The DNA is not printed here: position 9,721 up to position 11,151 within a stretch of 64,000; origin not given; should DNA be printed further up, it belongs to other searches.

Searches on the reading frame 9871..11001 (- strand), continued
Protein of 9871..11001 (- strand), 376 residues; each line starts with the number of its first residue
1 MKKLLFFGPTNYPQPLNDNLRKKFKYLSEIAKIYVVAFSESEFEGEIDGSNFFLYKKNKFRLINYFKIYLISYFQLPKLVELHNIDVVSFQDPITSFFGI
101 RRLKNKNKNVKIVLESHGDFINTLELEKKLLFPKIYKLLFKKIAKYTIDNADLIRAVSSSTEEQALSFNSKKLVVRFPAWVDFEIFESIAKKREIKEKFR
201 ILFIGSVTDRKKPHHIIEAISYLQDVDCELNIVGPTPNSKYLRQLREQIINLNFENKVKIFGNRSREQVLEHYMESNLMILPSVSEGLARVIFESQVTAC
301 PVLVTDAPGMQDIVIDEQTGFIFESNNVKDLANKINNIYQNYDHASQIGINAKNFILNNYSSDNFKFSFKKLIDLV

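Call 12: find_related_loci(query=A1, collection=genome_contigs, flank=8000)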
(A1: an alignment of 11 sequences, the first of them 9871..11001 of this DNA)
Query A1 (376 aa) in genome_contigs; peptide patterns used: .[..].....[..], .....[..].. (x = any residue, [..] = any of these).
226 stretches matched a pattern; 57 encode a relative of the query (tblastn E <= 1e-3); 54 distinct loci.
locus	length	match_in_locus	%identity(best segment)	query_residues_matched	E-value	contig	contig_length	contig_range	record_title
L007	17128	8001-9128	80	1-376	0e+0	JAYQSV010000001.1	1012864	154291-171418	MAG: Candidatus Actinomarina sp. isolate SD3109_NP_metabta_bins_sspec.tsv.060 contig_3093_pilon, whole genome shotgun se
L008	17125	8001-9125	61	2-376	1e-151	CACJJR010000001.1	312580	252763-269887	uncultured Candidatus Actinomarina sp. isolate AG-447-I21 genome assembly, contig: AG-447-I21_NODE_1, whole genome shotg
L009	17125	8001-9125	63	2-376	2e-149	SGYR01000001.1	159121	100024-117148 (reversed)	MAG: Candidatus Actinomarinales bacterium isolate MED-G97 Ca-Actinomarinales-MED-G97-C1, whole genome shotgun sequence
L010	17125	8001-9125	63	2-376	8e-149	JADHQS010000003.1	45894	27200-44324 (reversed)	MAG: Candidatus Actinomarina sp. isolate BS30m-G3 BS307-30m-C509, whole genome shotgun sequence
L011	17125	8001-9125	62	2-376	5e-149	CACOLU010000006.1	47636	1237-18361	MAG: uncultured Candidatus Actinomarina sp. isolate AH-321-N21 genome assembly, contig: AH-321-N21_NODE_6, whole genome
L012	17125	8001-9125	63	2-376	1e-148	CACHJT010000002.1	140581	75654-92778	uncultured Candidatus Actinomarina sp. isolate AG-911-M23 genome assembly, contig: AG-911-M23_NODE_2, whole genome shotg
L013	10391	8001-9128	59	1-376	3e-148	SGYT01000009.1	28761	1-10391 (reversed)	MAG: Candidatus Actinomarinales bacterium isolate MED-G99 Ca-Actinomarinales-MED-G99-C9, whole genome shotgun sequence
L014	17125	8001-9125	63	2-376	4e-148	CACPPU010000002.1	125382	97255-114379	MAG: uncultured Candidatus Actinomarina sp. isolate AG-447-N19 genome assembly, contig: AG-447-N19_NODE_2, whole genome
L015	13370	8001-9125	62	2-376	6e-147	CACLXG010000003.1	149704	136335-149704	uncultured Candidatus Actinomarina sp. isolate AG-917-O09 genome assembly, contig: AG-917-O09_NODE_3, whole genome shotg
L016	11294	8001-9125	61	2-376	3e-145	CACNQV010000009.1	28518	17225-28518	MAG: uncultured Candidatus Actinomarina sp. isolate AH-287-A16 genome assembly, contig: AH-287-A16_NODE_9, whole genome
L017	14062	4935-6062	60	1-376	9e-145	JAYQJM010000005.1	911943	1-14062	MAG: Candidatus Actinomarina sp. isolate SD4487_NP_metabat_bins_2.tsv.193 contig_7999_pilon, whole genome shotgun sequen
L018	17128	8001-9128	60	1-376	3e-142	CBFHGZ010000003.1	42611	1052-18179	MAG: Candidatus Actinomarina sp. isolate AGTU_105_bin_18_strict genome assembly, contig: AGTU_105_bin_18_strict_c3, whol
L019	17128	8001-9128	60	1-376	3e-141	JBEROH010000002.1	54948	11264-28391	MAG: Candidatus Actinomarina sp. isolate 02um_A1B0725_3.57 k127_409409, whole genome shotgun sequence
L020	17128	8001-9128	57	1-376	2e-141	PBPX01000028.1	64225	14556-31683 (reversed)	MAG: Actinomycetota bacterium isolate RS345 13139, whole genome shotgun sequence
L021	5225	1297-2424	57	1-376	1e-142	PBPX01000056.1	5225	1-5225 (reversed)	MAG: Actinomycetota bacterium isolate RS345 TaraRedSea_contig_54730, whole genome shotgun sequence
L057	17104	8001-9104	40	3-372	9e-78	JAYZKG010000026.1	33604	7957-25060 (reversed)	MAG: Actinomycetota bacterium isolate XB_MAG278 DB_MAG278_0026, whole genome shotgun sequence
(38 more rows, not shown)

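Call 17: find_homologous_proteins(query=L057:7983-9119:+, max_evalue=1e-20)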
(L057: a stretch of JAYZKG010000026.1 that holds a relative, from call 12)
Query L057:7983-9119:+ (378 aa): 1250 proteins with E <= 1e-20 among 5307 candidates; the best 120 are listed.
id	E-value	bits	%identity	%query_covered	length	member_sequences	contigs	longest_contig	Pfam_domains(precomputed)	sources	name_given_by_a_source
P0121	2.1e-236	802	98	100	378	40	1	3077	PF00534.27,PF13524.13,PF13439.13,PF20706.4,PF13692.13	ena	-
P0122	2.1e-201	687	83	100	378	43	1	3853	PF00534.27,PF13524.13,PF13439.13,PF20706.4,PF13692.13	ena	-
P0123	6.4e-153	527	64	100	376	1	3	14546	PF00534.27,PF13524.13,PF13439.13,PF20706.4,PF13692.13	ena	-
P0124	3.2e-142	492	61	99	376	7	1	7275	PF00534.27,PF13439.13,PF20706.4,PF13692.13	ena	-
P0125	1.8e-141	490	61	100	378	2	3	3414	PF00534.27,PF13439.13,PF20706.4,PF13692.13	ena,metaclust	metaclust:\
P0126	4.7e-141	488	61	99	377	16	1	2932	PF00534.27,PF13524.13,PF13439.13,PF20706.4,PF13692.13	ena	-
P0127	4.6e-140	485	62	99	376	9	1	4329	PF00534.27,PF13524.13,PF13439.13,PF20706.4,PF13692.13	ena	-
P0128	3.1e-139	482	60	99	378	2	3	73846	PF00534.27,PF13524.13,PF20706.4,PF13692.13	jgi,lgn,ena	-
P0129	3.7e-139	482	61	99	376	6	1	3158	PF00534.27,PF13439.13,PF20706.4,PF13692.13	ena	-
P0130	4.2e-138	479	60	99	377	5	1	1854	PF00534.27,PF13524.13,PF13439.13,PF20706.4,PF13692.13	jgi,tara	tara:strand:- start:141 stop:1274 length:1134 start_codon:yes stop_codon:yes gene_type:complete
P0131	7.1e-138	478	58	99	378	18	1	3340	PF00534.27,PF13524.13,PF20706.4,PF13692.13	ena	-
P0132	1.5e-136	474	60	100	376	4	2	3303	PF00534.27,PF13439.13,PF20706.4,PF13692.13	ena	-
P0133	1.4e-120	421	82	62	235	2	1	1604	PF00534.27,PF13524.13,PF20706.4,PF13692.13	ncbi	-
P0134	1.5e-108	381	61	78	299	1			PF00534.27,PF13524.13,PF20706.4,PF13692.13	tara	tara:strand:+ start:791 stop:1690 length:900 start_codon:yes stop_codon:yes gene_type:complete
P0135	4.0e-82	295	41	98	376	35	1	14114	PF00534.27,PF13524.13,PF13439.13,PF20706.4,PF13692.13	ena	-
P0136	1.7e-80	289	43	98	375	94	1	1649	PF00534.27,PF13439.13,PF20706.4,PF13692.13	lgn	-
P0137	2.3e-80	289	43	98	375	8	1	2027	PF00534.27,PF13439.13,PF20706.4,PF13692.13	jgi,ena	-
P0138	7.7e-80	287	41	98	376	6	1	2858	PF00534.27,PF13524.13,PF13439.13,PF20706.4,PF13692.13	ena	-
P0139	1.6e-79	286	42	98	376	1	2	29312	PF00534.27,PF13439.13,PF20706.4,PF13692.13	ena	-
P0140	2.1e-79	286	41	98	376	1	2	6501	PF00534.27,PF13439.13,PF20706.4,PF13692.13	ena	-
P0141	2.2e-79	286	43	98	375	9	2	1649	PF00534.27,PF13439.13,PF20706.4,PF13692.13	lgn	-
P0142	3.4e-79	285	41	98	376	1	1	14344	PF00534.27,PF13439.13,PF20706.4,PF13692.13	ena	-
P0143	3.9e-79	285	41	98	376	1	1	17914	PF00534.27,PF13439.13,PF20706.4,PF13692.13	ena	-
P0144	4.1e-79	285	41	98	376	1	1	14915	PF00534.27,PF13439.13,PF20706.4,PF13692.13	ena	-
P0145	4.2e-79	285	43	98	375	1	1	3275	PF00534.27,PF13439.13,PF20706.4,PF13692.13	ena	-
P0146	4.6e-79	285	41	98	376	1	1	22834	PF00534.27,PF13439.13,PF20706.4,PF13692.13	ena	-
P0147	5.0e-79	284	41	98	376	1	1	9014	PF00534.27,PF13439.13,PF20706.4,PF13692.13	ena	-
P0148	5.3e-79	284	41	98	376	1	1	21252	PF00534.27,PF13439.13,PF20706.4,PF13692.13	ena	-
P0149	5.3e-79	284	41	98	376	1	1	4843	PF00534.27,PF13439.13,PF20706.4,PF13692.13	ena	-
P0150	5.6e-79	284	41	98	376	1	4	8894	PF00534.27,PF13439.13,PF20706.4,PF13692.13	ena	-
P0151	6.3e-79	284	41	98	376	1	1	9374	PF00534.27,PF13439.13,PF20706.4,PF13692.13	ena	-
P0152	6.6e-79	284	41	98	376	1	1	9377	PF00534.27,PF13439.13,PF20706.4,PF13692.13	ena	-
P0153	7.0e-79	284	41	98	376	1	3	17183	PF00534.27,PF13439.13,PF20706.4,PF13692.13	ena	-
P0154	8.6e-79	284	41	98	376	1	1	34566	PF00534.27,PF13439.13,PF20706.4,PF13692.13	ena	-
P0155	8.7e-79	284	41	98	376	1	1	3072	PF00534.27,PF13439.13,PF20706.4,PF13692.13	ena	-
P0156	8.7e-79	284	41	98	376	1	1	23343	PF00534.27,PF13439.13,PF20706.4,PF13692.13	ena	-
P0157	9.1e-79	284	41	98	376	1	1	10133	PF00534.27,PF13439.13,PF20706.4,PF13692.13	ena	-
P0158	9.2e-79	284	41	98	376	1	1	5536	PF00534.27,PF13439.13,PF20706.4,PF13692.13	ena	-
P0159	9.3e-79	284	41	98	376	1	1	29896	PF00534.27,PF13439.13,PF20706.4,PF13692.13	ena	-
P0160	9.5e-79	283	41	98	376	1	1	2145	PF00534.27,PF13439.13,PF20706.4,PF13692.13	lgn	-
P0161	9.9e-79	283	41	98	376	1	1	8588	PF00534.27,PF13439.13,PF20706.4,PF13692.13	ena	-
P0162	9.9e-79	283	41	98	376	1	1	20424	PF00534.27,PF13439.13,PF20706.4,PF13692.13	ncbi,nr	ncbi:glycosyltransferase [Acidimicrobiaceae bacterium]|nr:glycosyltransferase [Acidimicrobiaceae bac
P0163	1.1e-78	283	41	98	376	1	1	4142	PF00534.27,PF13439.13,PF20706.4,PF13692.13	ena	-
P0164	1.1e-78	283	41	98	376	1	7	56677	PF00534.27,PF13439.13,PF20706.4,PF13692.13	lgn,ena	-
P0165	1.1e-78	283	41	98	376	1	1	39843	PF00534.27,PF13439.13,PF20706.4,PF13692.13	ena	-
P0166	1.1e-78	283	41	98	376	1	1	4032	PF00534.27,PF13439.13,PF20706.4,PF13692.13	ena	-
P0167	1.1e-78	283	41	98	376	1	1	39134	PF00534.27,PF13439.13,PF20706.4,PF13692.13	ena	-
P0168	1.2e-78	283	41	98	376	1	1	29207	PF00534.27,PF13439.13,PF20706.4,PF13692.13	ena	-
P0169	1.2e-78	283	41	98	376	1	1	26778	PF00534.27,PF13439.13,PF20706.4,PF13692.13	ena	-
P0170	1.2e-78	283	41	98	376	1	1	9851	PF00534.27,PF13439.13,PF20706.4,PF13692.13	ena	-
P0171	1.3e-78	283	41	98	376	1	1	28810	PF00534.27,PF13439.13,PF20706.4,PF13692.13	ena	-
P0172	1.3e-78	283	41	98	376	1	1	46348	PF00534.27,PF13439.13,PF20706.4,PF13692.13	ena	-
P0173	1.3e-78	283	41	98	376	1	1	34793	PF00534.27,PF13439.13,PF20706.4,PF13692.13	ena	-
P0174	1.3e-78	283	41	98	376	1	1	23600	PF00534.27,PF13524.13,PF13439.13,PF20706.4,PF13692.13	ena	-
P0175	1.3e-78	283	41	98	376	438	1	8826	PF00534.27,PF13524.13,PF13439.13,PF20706.4,PF13692.13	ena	-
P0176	1.3e-78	283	41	98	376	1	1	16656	PF00534.27,PF13439.13,PF20706.4,PF13692.13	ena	-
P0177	1.3e-78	283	41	98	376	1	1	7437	PF00534.27,PF13439.13,PF20706.4,PF13692.13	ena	-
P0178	1.4e-78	283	41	98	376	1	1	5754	PF00534.27,PF13439.13,PF20706.4,PF13692.13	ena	-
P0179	1.4e-78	283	41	98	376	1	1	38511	PF00534.27,PF13439.13,PF20706.4,PF13692.13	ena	-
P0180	1.4e-78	283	41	98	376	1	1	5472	PF00534.27,PF13439.13,PF20706.4,PF13692.13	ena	-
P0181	1.4e-78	283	40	98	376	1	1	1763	PF00534.27,PF13524.13,PF13439.13,PF20706.4,PF13692.13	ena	-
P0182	1.4e-78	283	41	98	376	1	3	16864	PF00534.27,PF13439.13,PF20706.4,PF13692.13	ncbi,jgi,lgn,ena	jgi:glycosyltransferase involved in cell wall biosynthesis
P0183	1.4e-78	283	43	98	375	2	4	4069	PF00534.27,PF13439.13,PF20706.4,PF13692.13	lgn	-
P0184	1.4e-78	283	41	98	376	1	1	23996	PF00534.27,PF13439.13,PF20706.4,PF13692.13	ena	-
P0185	1.4e-78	283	42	98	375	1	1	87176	PF00534.27,PF13439.13,PF20706.4,PF13692.13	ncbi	-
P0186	1.4e-78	283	41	98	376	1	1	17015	PF00534.27,PF13439.13,PF20706.4,PF13692.13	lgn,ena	-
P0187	1.4e-78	283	41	98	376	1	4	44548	PF00534.27,PF13439.13,PF20706.4,PF13692.13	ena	-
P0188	1.5e-78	283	41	98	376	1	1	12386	PF00534.27,PF13439.13,PF20706.4,PF13692.13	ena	-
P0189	1.5e-78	283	41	98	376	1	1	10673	PF00534.27,PF13439.13,PF20706.4,PF13692.13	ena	-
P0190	1.5e-78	283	41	98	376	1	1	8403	PF00534.27,PF13439.13,PF20706.4,PF13692.13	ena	-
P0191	1.5e-78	283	41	98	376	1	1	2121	PF00534.27,PF13439.13,PF20706.4,PF13692.13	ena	-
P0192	1.5e-78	283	41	98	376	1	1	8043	PF00534.27,PF13439.13,PF20706.4,PF13692.13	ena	-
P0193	1.6e-78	283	41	98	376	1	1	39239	PF00534.27,PF13439.13,PF20706.4,PF13692.13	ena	-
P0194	1.6e-78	283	41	98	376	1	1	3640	PF00534.27,PF13439.13,PF20706.4,PF13692.13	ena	-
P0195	1.6e-78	283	41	98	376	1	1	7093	PF00534.27,PF13439.13,PF20706.4,PF13692.13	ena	-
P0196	1.6e-78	283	42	97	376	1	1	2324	PF00534.27,PF13439.13,PF20706.4,PF13692.13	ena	-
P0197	1.7e-78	283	41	98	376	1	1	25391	PF00534.27,PF13439.13,PF20706.4,PF13692.13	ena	-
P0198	1.7e-78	283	41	98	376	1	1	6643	PF00534.27,PF13439.13,PF20706.4,PF13692.13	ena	-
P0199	1.7e-78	283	41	98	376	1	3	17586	PF00534.27,PF13439.13,PF20706.4,PF13692.13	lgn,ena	-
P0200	1.8e-78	283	41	98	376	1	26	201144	PF00534.27,PF13439.13,PF20706.4,PF13692.13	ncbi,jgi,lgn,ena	jgi:glycosyltransferase involved in cell wall biosynthesis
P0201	1.8e-78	283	41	98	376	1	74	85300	PF00534.27,PF13439.13,PF20706.4,PF13692.13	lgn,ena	-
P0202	1.8e-78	283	41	98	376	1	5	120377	PF00534.27,PF13439.13,PF20706.4,PF13692.13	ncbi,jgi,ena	jgi:glycosyltransferase involved in cell wall biosynthesis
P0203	1.8e-78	283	41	98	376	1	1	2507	PF00534.27,PF13439.13,PF20706.4,PF13692.13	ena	-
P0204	1.8e-78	283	41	98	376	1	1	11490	PF00534.27,PF13439.13,PF20706.4,PF13692.13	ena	-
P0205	1.8e-78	283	41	98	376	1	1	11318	PF00534.27,PF13439.13,PF20706.4,PF13692.13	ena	-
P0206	1.8e-78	283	41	98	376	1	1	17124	PF00534.27,PF13439.13,PF20706.4,PF13692.13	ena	-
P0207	1.8e-78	283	41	98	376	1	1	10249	PF00534.27,PF13439.13,PF20706.4,PF13692.13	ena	-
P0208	1.9e-78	282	41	98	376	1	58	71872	PF00534.27,PF13439.13,PF20706.4,PF13692.13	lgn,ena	-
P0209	1.9e-78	282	41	98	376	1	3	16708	PF00534.27,PF13439.13,PF20706.4,PF13692.13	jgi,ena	-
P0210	1.9e-78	282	41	98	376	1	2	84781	PF00534.27,PF13439.13,PF20706.4,PF13692.13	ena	-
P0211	1.9e-78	282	41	98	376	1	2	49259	PF00534.27,PF13439.13,PF20706.4,PF13692.13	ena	-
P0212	2.0e-78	282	41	98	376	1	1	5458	PF00534.27,PF13439.13,PF20706.4,PF13692.13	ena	-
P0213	2.0e-78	282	41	98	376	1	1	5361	PF00534.27,PF13439.13,PF20706.4,PF13692.13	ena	-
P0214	2.0e-78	282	41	98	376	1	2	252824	PF00534.27,PF13439.13,PF20706.4,PF13692.13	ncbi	-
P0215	2.1e-78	282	41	98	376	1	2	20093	PF00534.27,PF13439.13,PF20706.4,PF13692.13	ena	-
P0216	2.1e-78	282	41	98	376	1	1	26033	PF00534.27,PF13439.13,PF20706.4,PF13692.13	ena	-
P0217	2.1e-78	282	41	98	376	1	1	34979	PF00534.27,PF13439.13,PF20706.4,PF13692.13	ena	-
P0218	2.1e-78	282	41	98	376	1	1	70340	PF00534.27,PF13439.13,PF20706.4,PF13692.13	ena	-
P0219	2.1e-78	282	41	98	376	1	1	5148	PF00534.27,PF13439.13,PF20706.4,PF13692.13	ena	-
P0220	2.1e-78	282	41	98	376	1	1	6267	PF00534.27,PF13524.13,PF13439.13,PF20706.4,PF13692.13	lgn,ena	-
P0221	2.2e-78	282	41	98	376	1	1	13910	PF00534.27,PF13439.13,PF20706.4,PF13692.13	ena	-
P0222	2.2e-78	282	40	98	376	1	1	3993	PF00534.27,PF13524.13,PF13439.13,PF20706.4,PF13692.13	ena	-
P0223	2.2e-78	282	41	98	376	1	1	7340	PF00534.27,PF13439.13,PF20706.4,PF13692.13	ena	-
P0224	2.2e-78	282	41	98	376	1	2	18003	PF00534.27,PF13439.13,PF20706.4,PF13692.13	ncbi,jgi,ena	jgi:glycosyltransferase involved in cell wall biosynthesis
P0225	2.2e-78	282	41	98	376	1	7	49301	PF00534.27,PF13439.13,PF20706.4,PF13692.13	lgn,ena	-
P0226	2.2e-78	282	41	98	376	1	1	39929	PF00534.27,PF13439.13,PF20706.4,PF13692.13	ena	-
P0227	2.2e-78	282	41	98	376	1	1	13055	PF00534.27,PF13439.13,PF20706.4,PF13692.13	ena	-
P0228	2.2e-78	282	41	98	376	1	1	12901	PF00534.27,PF13439.13,PF20706.4,PF13692.13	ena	-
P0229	2.3e-78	282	41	98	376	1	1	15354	PF00534.27,PF13439.13,PF20706.4,PF13692.13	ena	-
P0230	2.3e-78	282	41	98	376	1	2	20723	PF00534.27,PF13439.13,PF20706.4,PF13692.13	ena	-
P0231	2.3e-78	282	40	98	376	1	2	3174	PF00534.27,PF13524.13,PF13439.13,PF20706.4,PF13692.13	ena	-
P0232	2.3e-78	282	41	98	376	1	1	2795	PF00534.27,PF13439.13,PF20706.4,PF13692.13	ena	-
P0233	2.3e-78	282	41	98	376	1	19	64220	PF00534.27,PF13439.13,PF20706.4,PF13692.13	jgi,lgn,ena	-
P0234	2.3e-78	282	41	98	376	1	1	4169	PF00534.27,PF13439.13,PF20706.4,PF13692.13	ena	-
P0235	2.4e-78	282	41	98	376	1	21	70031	PF00534.27,PF13439.13,PF20706.4,PF13692.13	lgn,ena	-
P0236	2.4e-78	282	41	98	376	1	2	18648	PF00534.27,PF13439.13,PF20706.4,PF13692.13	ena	-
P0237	2.4e-78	282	41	98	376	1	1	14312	PF00534.27,PF13439.13,PF20706.4,PF13692.13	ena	-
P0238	2.4e-78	282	41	98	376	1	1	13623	PF00534.27,PF13439.13,PF20706.4,PF13692.13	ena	-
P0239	2.4e-78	282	41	98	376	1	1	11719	PF00534.27,PF13439.13,PF20706.4,PF13692.13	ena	-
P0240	2.4e-78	282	41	98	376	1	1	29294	PF00534.27,PF13439.13,PF20706.4,PF13692.13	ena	-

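Call 18: find_encoding_contigs(protein=P0128, flank=10000, max_places=3)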
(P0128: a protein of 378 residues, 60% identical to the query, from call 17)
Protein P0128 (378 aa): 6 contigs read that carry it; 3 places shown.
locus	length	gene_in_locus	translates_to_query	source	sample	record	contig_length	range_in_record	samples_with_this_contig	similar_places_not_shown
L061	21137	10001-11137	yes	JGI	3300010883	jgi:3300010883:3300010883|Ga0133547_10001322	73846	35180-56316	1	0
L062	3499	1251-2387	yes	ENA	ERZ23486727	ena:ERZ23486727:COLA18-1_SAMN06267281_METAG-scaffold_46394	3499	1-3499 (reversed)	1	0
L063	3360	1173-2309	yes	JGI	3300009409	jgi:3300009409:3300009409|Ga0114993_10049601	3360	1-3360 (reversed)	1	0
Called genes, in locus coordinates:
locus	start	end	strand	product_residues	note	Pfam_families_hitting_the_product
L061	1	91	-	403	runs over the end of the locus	PF09594:GT87 (weak)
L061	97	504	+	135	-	-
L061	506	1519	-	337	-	PF02646:RmuC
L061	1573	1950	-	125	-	PF13380:CoA_binding_2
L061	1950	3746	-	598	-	PF02771:Acyl-CoA_dh_N, PF02770:Acyl-CoA_dh_M, PF00441:Acyl-CoA_dh_1, PF22924:ACOX_C_alpha1, PF12806:Acyl-CoA_dh_C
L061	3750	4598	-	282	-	PF00106:adh_short, PF08659:KR (weak), PF13561:adh_short_C2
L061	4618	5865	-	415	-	PF00463:ICL, PF13714:PEP_mutase, PF00463:ICL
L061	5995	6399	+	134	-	PF04994:TfoX_C (faint), PF14229:DUF4332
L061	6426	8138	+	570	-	PF00795:CN_hydrolase, PF02540:NAD_synthase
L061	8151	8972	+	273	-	PF01063:Aminotran_4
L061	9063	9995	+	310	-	PF00561:Abhydrolase_1, PF12146:Hydrolase_4, PF12697:Abhydrolase_6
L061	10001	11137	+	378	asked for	PF20706:GT4-conflict, PF00534:Glycos_transf_1, PF13692:Glyco_trans_1_4, PF13524:Glyco_trans_1_2 (weak)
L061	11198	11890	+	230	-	PF00535:Glycos_transf_2, PF13641:Glyco_tranf_2_3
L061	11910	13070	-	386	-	-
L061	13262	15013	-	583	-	-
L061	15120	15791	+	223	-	PF05219:DREV (weak), PF13489:Methyltransf_23, PF08241:Methyltransf_11 (faint)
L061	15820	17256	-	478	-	-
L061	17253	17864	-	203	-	-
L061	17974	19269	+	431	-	PF01565:FAD_binding_4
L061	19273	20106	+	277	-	PF13578:Methyltransf_24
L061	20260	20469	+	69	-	PF09855:Zn_ribbon_13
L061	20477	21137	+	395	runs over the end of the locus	PF01757:Acyl_transf_3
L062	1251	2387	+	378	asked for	PF20706:GT4-conflict, PF00534:Glycos_transf_1, PF13692:Glyco_trans_1_4, PF13524:Glyco_trans_1_2 (weak)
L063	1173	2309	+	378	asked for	PF20706:GT4-conflict, PF00534:Glycos_transf_1, PF13692:Glyco_trans_1_4, PF13524:Glyco_trans_1_2 (weak)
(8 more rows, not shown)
